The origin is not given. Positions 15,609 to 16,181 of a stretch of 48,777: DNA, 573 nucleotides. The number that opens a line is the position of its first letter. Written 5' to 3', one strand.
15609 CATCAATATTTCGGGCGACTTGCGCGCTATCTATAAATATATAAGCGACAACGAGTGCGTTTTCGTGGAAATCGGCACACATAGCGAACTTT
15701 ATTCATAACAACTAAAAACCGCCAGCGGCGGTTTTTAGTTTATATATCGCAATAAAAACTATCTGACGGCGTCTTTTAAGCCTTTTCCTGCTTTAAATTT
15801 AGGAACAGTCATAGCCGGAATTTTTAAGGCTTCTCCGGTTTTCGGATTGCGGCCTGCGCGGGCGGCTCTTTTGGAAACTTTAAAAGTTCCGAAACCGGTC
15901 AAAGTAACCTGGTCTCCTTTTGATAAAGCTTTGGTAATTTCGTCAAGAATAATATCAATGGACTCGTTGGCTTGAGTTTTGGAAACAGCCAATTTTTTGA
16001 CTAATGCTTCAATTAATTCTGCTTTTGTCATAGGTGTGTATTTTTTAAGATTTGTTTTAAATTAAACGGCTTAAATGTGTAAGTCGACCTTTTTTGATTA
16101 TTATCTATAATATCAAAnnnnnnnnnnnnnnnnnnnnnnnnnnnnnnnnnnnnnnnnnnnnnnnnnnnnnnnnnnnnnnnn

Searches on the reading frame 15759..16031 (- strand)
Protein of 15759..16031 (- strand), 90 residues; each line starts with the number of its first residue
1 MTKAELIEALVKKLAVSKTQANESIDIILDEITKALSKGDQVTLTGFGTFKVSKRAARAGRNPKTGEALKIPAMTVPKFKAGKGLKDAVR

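Call 9: search_protein_families(library=pfam, proteins=[window:15759-16031:-], max_evalue=0.001)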
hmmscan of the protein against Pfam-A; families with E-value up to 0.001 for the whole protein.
window:15759-16031:- (90 aa): 3 families
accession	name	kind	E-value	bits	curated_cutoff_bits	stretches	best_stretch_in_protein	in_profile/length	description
PF00216.26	Bac_DNA_binding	-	2.6e-34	117.7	22.4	1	1-89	1-89/90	Bacterial DNA-binding protein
PF18291.6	HU-HIG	-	1.5e-05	25.5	26.2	1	4-89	35-118/125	HU domain fused to wHTH, Ig, or Glycine-rich motif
PF18175.6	HU-CCDC81_bac_2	-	0.00046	20.5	35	1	6-54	3-51/70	CCDC81-like prokaryotic HU domain 2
